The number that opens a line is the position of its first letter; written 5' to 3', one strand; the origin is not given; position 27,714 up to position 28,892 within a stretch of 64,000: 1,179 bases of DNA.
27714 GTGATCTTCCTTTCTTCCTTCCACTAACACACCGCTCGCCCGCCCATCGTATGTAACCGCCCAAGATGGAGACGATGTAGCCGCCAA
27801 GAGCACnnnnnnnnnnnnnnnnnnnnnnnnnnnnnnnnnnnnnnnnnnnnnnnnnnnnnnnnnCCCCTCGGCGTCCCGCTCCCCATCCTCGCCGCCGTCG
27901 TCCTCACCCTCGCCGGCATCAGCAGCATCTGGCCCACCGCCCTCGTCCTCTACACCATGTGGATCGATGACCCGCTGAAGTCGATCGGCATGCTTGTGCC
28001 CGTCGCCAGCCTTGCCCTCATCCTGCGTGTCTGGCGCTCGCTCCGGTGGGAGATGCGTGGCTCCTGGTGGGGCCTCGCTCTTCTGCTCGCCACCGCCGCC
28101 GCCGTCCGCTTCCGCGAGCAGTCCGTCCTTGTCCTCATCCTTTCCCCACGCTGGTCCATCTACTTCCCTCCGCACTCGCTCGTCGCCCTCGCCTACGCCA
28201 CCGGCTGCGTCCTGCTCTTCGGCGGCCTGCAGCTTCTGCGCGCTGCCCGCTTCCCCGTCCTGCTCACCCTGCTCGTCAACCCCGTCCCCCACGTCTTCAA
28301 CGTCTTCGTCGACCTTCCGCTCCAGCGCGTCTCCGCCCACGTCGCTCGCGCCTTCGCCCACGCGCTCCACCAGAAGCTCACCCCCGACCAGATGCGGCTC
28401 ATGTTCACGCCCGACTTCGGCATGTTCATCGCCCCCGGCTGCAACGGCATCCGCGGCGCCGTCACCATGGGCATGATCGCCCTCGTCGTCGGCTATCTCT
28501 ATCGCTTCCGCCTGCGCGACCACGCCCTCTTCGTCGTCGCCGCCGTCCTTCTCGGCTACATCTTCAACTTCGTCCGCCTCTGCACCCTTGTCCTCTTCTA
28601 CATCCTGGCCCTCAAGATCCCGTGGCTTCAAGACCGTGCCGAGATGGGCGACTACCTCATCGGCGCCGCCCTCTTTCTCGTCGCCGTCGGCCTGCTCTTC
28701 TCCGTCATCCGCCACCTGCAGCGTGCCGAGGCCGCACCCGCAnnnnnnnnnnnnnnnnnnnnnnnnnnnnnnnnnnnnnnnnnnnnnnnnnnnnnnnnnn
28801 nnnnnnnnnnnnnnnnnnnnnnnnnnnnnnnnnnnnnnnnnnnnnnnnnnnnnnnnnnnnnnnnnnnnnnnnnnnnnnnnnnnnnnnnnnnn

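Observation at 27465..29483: Exosortase paired with a 54-aa substrate that is essentially only a signal peptide plus a PExPT/PEP-CTERM-like sorting signal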

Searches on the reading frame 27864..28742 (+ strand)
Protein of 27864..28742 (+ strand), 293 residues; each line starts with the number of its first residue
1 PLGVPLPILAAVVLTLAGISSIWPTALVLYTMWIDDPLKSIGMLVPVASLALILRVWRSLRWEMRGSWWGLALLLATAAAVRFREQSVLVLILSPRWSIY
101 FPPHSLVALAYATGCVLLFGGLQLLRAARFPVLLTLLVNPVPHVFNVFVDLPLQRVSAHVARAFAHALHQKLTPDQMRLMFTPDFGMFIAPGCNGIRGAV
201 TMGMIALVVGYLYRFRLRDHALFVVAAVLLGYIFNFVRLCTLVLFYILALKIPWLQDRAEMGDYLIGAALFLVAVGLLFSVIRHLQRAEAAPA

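Call 35: search_protein_representatives(protein=window:27864-28742:+)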
Query: 293 residues. Proteins with E-value up to 0.001 (for the whole library): 398; up to 1e-10: 164; up to 1e-30: 92. The best 150 are listed.
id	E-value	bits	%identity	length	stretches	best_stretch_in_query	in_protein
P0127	4.9e-114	397.3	65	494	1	10-289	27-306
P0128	4.4e-111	387.6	64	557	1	5-284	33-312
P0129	6.0e-97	341.3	57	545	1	6-287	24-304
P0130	3.3e-94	332.3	58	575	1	3-291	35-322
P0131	1.0e-90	320.8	62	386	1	43-289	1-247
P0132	2.7e-90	319.4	55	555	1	5-292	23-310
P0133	6.2e-90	318.2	56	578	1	10-287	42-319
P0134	4.9e-88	312.0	53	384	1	8-288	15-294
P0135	1.3e-85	304.1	53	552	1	10-289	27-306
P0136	1.0e-84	301.1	51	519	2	11-286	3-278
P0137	7.4e-84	298.3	52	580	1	12-285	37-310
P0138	1.2e-83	297.6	51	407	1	7-289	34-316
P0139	1.7e-82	293.8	51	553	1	11-287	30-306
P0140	6.0e-79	282.2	57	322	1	21-256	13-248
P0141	2.0e-76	273.9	72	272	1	84-257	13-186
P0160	1.6e-56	208.6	41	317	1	9-283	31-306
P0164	2.1e-55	204.9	42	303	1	7-282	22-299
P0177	3.3e-51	191.1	42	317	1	9-280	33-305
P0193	7.5e-42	160.4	36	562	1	2-283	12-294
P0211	2.6e-34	135.6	38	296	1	22-288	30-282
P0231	1.5e-21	93.8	35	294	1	27-291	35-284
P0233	7.4e-21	91.5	38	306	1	14-293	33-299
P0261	1.2e-15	74.4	30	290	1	13-286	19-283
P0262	1.6e-15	74.0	30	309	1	5-285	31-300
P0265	1.2e-14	71.1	35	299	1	11-285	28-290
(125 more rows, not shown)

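Call 36: search_protein_families(library=ncbifam, proteins=[P0160, P0164, P0177, P0193, P0211, P0231, P0233, P0261, P0262, P0265], max_evalue=0.00001)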
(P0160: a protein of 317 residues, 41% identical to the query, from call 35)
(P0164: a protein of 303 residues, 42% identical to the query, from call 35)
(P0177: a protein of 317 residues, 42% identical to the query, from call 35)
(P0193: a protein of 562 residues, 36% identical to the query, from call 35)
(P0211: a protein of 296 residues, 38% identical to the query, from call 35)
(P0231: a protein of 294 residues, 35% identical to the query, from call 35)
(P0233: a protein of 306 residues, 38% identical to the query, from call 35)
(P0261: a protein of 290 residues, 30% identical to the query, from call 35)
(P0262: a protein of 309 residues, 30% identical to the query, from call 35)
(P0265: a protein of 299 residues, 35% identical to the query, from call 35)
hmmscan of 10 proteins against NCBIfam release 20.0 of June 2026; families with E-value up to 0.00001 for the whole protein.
P0160 (317 aa): 10 families
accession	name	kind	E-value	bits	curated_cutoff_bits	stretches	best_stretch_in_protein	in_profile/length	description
TIGR04199.1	exosort_xrtJ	exception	1.5e-82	278.2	200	1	35-304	3-271/522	exosortase J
TIGR04151.1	exosort_VPDSG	exception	1.4e-16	60.8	300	1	20-264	16-259/306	VPDSG-CTERM-specific exosortase XrtC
TIGR02602.1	8TM_EpsH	subfamily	5.5e-14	52.3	105.55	1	114-308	53-240/241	exosortase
NF038142.1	exosort_XrtW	exception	2.5e-13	49.2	425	1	34-262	5-223/494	exosortase W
TIGR03109.2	exosort_XrtA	exception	4e-13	49.4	208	1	33-309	2-260/261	exosortase A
TIGR04178.1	exo_archaeo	signature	5e-09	36.3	23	1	211-307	2-93/97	exosortase/archaeosortase family protein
TIGR03113.1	exosort_XrtB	exception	9.5e-08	32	275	1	114-268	72-228/268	exosortase B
TIGR04152.1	exosort_VPLPA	exception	2e-07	30.4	400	1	63-263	11-201/486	VPLPA-CTERM-specific exosortase XrtD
NF046081.1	exosort_XrtX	exception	4e-07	30.1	170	1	170-269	30-128/168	exosortase X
NF033464.1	cyanoexo_CrtC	exception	1.2e-06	28.3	225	1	132-267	97-238/278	cyanoexosortase C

P0164 (303 aa): 11 families
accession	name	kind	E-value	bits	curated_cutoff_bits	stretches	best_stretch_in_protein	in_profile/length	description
TIGR04199.1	exosort_xrtJ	exception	2.7e-69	234.5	200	1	31-299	6-272/522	exosortase J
TIGR02602.1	8TM_EpsH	subfamily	1.3e-19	70.6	105.55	1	117-302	60-240/241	exosortase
NF038142.1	exosort_XrtW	exception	1.1e-16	60.2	425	1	23-258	1-225/494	exosortase W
TIGR03109.2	exosort_XrtA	exception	2.4e-15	56.7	208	1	26-302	2-259/261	exosortase A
TIGR04152.1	exosort_VPLPA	exception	5.8e-11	42.1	400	1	56-257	11-201/486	VPLPA-CTERM-specific exosortase XrtD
TIGR04178.1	exo_archaeo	signature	3.4e-09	36.9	23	1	205-298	2-90/97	exosortase/archaeosortase family protein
TIGR03113.1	exosort_XrtB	exception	5.3e-09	36.1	275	1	49-264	24-230/268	exosortase B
TIGR04151.1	exosort_VPDSG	exception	7.2e-09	35.5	300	1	23-259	26-260/306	VPDSG-CTERM-specific exosortase XrtC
NF035943.2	exosort_XrtV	exception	1.1e-08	34.7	313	1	125-265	92-234/270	exosortase V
TIGR04156.1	cyanoexo_CrtB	exception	7.8e-08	32.2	300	1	113-263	79-232/280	cyanoexosortase B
NF033464.1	cyanoexo_CrtC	exception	3.7e-07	30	225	1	173-264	151-243/278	cyanoexosortase C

P0177 (317 aa): 10 families
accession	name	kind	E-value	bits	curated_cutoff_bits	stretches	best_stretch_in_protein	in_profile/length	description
TIGR04199.1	exosort_xrtJ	exception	2.4e-70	238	200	1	37-304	3-269/522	exosortase J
TIGR02602.1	8TM_EpsH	subfamily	3.6e-19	69.2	105.55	1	57-304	4-234/241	exosortase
TIGR03109.2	exosort_XrtA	exception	9.7e-12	44.8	208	1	35-304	3-253/261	exosortase A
TIGR04151.1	exosort_VPDSG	exception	3.5e-11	43.1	300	1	25-281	19-272/306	VPDSG-CTERM-specific exosortase XrtC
TIGR04152.1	exosort_VPLPA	exception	3.6e-11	42.8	400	1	64-302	11-234/486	VPLPA-CTERM-specific exosortase XrtD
TIGR04178.1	exo_archaeo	signature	2.3e-10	40.6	23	1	212-304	2-88/97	exosortase/archaeosortase family protein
NF038142.1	exosort_XrtW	exception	4.7e-09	35.1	425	1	33-271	3-231/494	exosortase W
NF033464.1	cyanoexo_CrtC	exception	9.2e-08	32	225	1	179-270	150-240/278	cyanoexosortase C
NF035943.2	exosort_XrtV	exception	4.1e-07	29.6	313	1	39-284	8-245/270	exosortase V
TIGR04156.1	cyanoexo_CrtB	exception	2.7e-06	27.1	300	1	133-301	93-263/280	cyanoexosortase B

P0193 (562 aa): 7 families
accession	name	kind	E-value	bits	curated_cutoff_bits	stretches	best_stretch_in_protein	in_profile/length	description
TIGR04199.1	exosort_xrtJ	exception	5.1e-70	236.9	200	1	31-440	10-411/522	exosortase J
NF038142.1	exosort_XrtW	exception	8e-16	57.4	425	1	24-383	7-342/494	exosortase W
TIGR02602.1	8TM_EpsH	subfamily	2.5e-15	56.6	105.55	1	43-293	3-236/241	exosortase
TIGR04152.1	exosort_VPLPA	exception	1.6e-13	50.6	400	1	51-385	11-327/486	VPLPA-CTERM-specific exosortase XrtD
TIGR03109.2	exosort_XrtA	exception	1.4e-12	47.6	208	1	23-290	4-252/261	exosortase A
TIGR04178.1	exo_archaeo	signature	6.7e-10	39.1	23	1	199-292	2-90/97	exosortase/archaeosortase family protein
TIGR04151.1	exosort_VPDSG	exception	2.2e-06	27.3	300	1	30-254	38-261/306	VPDSG-CTERM-specific exosortase XrtC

P0211 (296 aa): 10 families
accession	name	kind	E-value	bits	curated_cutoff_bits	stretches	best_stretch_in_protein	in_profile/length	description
TIGR04199.1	exosort_xrtJ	exception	2.4e-49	168.7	200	1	22-293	4-289/522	exosortase J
TIGR02602.1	8TM_EpsH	subfamily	5.3e-21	75.2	105.55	1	41-276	3-237/241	exosortase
NF038142.1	exosort_XrtW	exception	1.9e-15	56.2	425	1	19-273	4-265/494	exosortase W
TIGR03109.2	exosort_XrtA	exception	6.6e-14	51.9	208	1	20-275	3-254/261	exosortase A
TIGR04178.1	exo_archaeo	signature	2.1e-11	44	23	1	183-274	3-89/97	exosortase/archaeosortase family protein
NF035943.2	exosort_XrtV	exception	3.3e-08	33.1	313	1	60-274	45-261/270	exosortase V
TIGR04152.1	exosort_VPLPA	exception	4e-08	32.8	400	1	49-280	11-249/486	VPLPA-CTERM-specific exosortase XrtD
NF033464.1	cyanoexo_CrtC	exception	8.5e-07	28.8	225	1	166-271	167-266/278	cyanoexosortase C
TIGR04151.1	exosort_VPDSG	exception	1.4e-06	28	300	1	105-274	130-294/306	VPDSG-CTERM-specific exosortase XrtC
TIGR03113.1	exosort_XrtB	exception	2.7e-06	27.2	275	1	70-274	55-259/268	exosortase B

P0231 (294 aa): 9 families
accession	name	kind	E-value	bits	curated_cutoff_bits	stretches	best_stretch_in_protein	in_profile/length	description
TIGR04199.1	exosort_xrtJ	exception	4.5e-38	131.5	200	1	28-283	10-282/522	exosortase J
TIGR02602.1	8TM_EpsH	subfamily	1.5e-17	63.9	105.55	1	98-275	67-237/241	exosortase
TIGR03109.2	exosort_XrtA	exception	4e-14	52.7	208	1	20-276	4-257/261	exosortase A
TIGR04152.1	exosort_VPLPA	exception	7e-12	45.2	400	1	50-232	13-201/486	VPLPA-CTERM-specific exosortase XrtD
NF038142.1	exosort_XrtW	exception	3.1e-11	42.3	425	1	18-232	5-224/494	exosortase W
TIGR04178.1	exo_archaeo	signature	1.5e-09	38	23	1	182-274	4-91/97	exosortase/archaeosortase family protein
NF035943.2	exosort_XrtV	exception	1e-08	34.8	313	1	96-238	89-231/270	exosortase V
TIGR04151.1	exosort_VPDSG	exception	1.7e-08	34.2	300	1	94-231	110-257/306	VPDSG-CTERM-specific exosortase XrtC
TIGR04156.1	cyanoexo_CrtB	exception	1.7e-06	27.8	300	1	97-238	86-232/280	cyanoexosortase B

P0233 (306 aa): 7 families
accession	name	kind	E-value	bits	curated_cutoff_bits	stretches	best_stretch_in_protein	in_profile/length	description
TIGR04199.1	exosort_xrtJ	exception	1.6e-32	113.1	200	1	31-293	2-279/522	exosortase J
TIGR02602.1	8TM_EpsH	subfamily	2e-14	53.7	105.55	1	55-290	6-239/241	exosortase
TIGR04152.1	exosort_VPLPA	exception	1.4e-11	44.2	400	1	53-242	4-197/486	VPLPA-CTERM-specific exosortase XrtD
TIGR04178.1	exo_archaeo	signature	3e-11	43.5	23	1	194-292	2-96/97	exosortase/archaeosortase family protein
TIGR03109.2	exosort_XrtA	exception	5.2e-08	32.6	208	1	69-292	41-260/261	exosortase A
NF035943.2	exosort_XrtV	exception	7.8e-08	31.9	313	1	45-259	19-238/270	exosortase V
TIGR04156.1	cyanoexo_CrtB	exception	1.3e-06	28.2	300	1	68-255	46-235/280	cyanoexosortase B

P0261 (290 aa): 11 families
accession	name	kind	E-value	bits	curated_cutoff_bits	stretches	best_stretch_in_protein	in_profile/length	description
TIGR03109.2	exosort_XrtA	exception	1.2e-31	110.1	208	1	17-281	3-258/261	exosortase A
TIGR02602.1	8TM_EpsH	subfamily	2e-28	99.5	105.55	1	38-281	3-239/241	exosortase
NF038142.1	exosort_XrtW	exception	3.1e-25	88.5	425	1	19-248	7-233/494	exosortase W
TIGR04152.1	exosort_VPLPA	exception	4.4e-23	82.1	400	1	36-282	2-242/486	VPLPA-CTERM-specific exosortase XrtD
NF035943.2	exosort_XrtV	exception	1e-21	77.5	313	1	19-283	7-267/270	exosortase V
TIGR04199.1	exosort_xrtJ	exception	9.8e-19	67.6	200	1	26-283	10-276/522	exosortase J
TIGR04151.1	exosort_VPDSG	exception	1.9e-14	53.8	300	1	11-277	25-294/306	VPDSG-CTERM-specific exosortase XrtC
TIGR03113.1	exosort_XrtB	exception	3.6e-14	53.1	275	1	16-283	5-265/268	exosortase B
TIGR04178.1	exo_archaeo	signature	4.9e-14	52.4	23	1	187-281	2-94/97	exosortase/archaeosortase family protein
TIGR03762.1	archaeo_artC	exception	2.1e-07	31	100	1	159-276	152-269/274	archaeosortase C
TIGR03763.1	cyanoexo_CrtA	exception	3.6e-07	29.9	150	1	77-255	65-234/260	cyanoexosortase A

P0262 (309 aa): 11 families
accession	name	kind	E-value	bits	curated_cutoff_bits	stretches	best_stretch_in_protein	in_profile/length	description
TIGR03109.2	exosort_XrtA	exception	2.5e-25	89.4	208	1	35-300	2-259/261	exosortase A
NF038142.1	exosort_XrtW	exception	5.2e-25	87.7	425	1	35-259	4-226/494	exosortase W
TIGR04199.1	exosort_xrtJ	exception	1.7e-23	83.4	200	1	40-302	5-278/522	exosortase J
TIGR02602.1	8TM_EpsH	subfamily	3.3e-18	66.1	105.55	1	57-291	3-231/241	exosortase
TIGR04152.1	exosort_VPLPA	exception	4e-17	62.4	400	1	63-297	9-239/486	VPLPA-CTERM-specific exosortase XrtD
TIGR03113.1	exosort_XrtB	exception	5.3e-15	55.8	275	1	50-298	16-262/268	exosortase B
NF035943.2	exosort_XrtV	exception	5.4e-15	55.4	313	1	39-297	9-263/270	exosortase V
TIGR04151.1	exosort_VPDSG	exception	6.6e-10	38.9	300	1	21-259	17-260/306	VPDSG-CTERM-specific exosortase XrtC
TIGR04178.1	exo_archaeo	signature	1e-09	38.5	23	1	204-295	1-90/97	exosortase/archaeosortase family protein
NF033464.1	cyanoexo_CrtC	exception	3.4e-07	30.1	225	1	95-260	70-237/278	cyanoexosortase C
TIGR04177.1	exosort_XrtH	exception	2.7e-06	27.5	86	1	140-292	2-149/158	exosortase H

P0265 (299 aa): 13 families
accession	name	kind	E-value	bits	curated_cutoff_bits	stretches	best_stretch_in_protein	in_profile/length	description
TIGR03109.2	exosort_XrtA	exception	1.7e-36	126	208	1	29-289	5-258/261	exosortase A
NF038142.1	exosort_XrtW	exception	7.9e-32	110.2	425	1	27-261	5-238/494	exosortase W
TIGR02602.1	8TM_EpsH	subfamily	3.1e-28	98.9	105.55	1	48-287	3-237/241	exosortase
TIGR04199.1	exosort_xrtJ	exception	1.1e-26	93.9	200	1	36-296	10-282/522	exosortase J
TIGR04152.1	exosort_VPLPA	exception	2.6e-26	92.8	400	1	49-291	4-243/486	VPLPA-CTERM-specific exosortase XrtD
TIGR04151.1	exosort_VPDSG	exception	4.3e-25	88.8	300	1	26-291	29-300/306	VPDSG-CTERM-specific exosortase XrtC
NF035943.2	exosort_XrtV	exception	2e-24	86.3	313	1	27-291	5-267/270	exosortase V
TIGR04178.1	exo_archaeo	signature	3.7e-17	62.4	23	1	195-290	2-95/97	exosortase/archaeosortase family protein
TIGR03113.1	exosort_XrtB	exception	1.6e-15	57.4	275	1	30-289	4-263/268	exosortase B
TIGR03763.1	cyanoexo_CrtA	exception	2.3e-08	33.8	150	1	55-285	32-253/260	cyanoexosortase A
NF033770.1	exosort_XrtT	exception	5.6e-08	31.8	250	1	31-289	5-266/472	exosortase T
TIGR04177.1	exosort_XrtH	exception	1.5e-06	28.3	86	1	140-287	12-154/158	exosortase H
NF033464.1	cyanoexo_CrtC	exception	1.9e-06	27.7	225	1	61-283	41-267/278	cyanoexosortase C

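Call 38: find_encoding_contigs(protein=P0160, flank=4000, max_places=3)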
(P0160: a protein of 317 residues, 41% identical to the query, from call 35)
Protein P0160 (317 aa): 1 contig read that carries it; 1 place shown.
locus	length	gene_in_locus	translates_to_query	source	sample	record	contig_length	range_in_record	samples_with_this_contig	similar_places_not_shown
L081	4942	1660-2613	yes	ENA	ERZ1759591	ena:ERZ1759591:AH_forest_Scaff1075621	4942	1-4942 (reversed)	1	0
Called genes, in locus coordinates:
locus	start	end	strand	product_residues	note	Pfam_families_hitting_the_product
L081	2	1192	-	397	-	?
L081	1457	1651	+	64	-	PF27850:Targ_of_XrtJ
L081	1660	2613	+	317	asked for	PF09721:Exosortase_EpsH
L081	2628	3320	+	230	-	-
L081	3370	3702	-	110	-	PF00085:Thioredoxin, PF13098:Thioredoxin_2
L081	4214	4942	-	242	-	?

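Call 42: search_protein_families(library=pfam, proteins=[L081:2628-3317:+, L081:1457-1648:+, P0193], max_evalue=10)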
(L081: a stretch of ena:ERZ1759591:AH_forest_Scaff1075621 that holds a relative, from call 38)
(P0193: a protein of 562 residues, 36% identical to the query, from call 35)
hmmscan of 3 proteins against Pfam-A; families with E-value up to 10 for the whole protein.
L081:2628-3317:+ (230 aa): 0 families

L081:1457-1648:+ (64 aa): 1 family
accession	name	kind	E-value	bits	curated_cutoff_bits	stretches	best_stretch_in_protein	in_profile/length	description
PF06305.16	LapA_dom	-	0.17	12.3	28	1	40-64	24-48/64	Lipopolysaccharide assembly protein A domain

P0193 (562 aa): 1 family
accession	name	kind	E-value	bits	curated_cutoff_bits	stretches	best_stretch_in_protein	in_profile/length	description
PF09721.15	Exosortase_EpsH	-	1.9e-25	90.1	25.7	1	31-292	6-250/254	Transmembrane exosortase (Exosortase_EpsH)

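Call 43: search_protein_families(library=ncbifam, proteins=[L081:2628-3317:+, L081:1457-1648:+], max_evalue=10)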
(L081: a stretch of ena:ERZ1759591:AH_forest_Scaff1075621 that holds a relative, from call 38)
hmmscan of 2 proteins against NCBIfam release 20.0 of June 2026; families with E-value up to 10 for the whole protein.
L081:2628-3317:+ (230 aa): 1 family
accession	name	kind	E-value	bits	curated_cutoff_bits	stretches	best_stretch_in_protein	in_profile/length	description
TIGR04199.1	exosort_xrtJ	exception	4.2e-06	26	200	1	30-213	335-519/522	exosortase J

L081:1457-1648:+ (64 aa): 2 families
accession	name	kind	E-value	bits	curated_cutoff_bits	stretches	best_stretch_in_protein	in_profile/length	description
TIGR04200.2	targ_of_XrtJ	subfamily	3.4e-14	52.4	40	1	8-63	5-57/57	PExPT-CTERM protein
NF033403.1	linaridin_rel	subfamily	1.5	8.9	40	1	30-49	27-46/64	linaridin-like RiPP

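Call 68: search_dna_similar(query=P0265, collection=plasmids, mode=protein, max_evalue=0.00001, max_rows=25, rows=spread)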
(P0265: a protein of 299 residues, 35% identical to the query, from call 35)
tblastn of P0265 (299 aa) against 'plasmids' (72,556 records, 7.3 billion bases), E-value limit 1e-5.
No match.
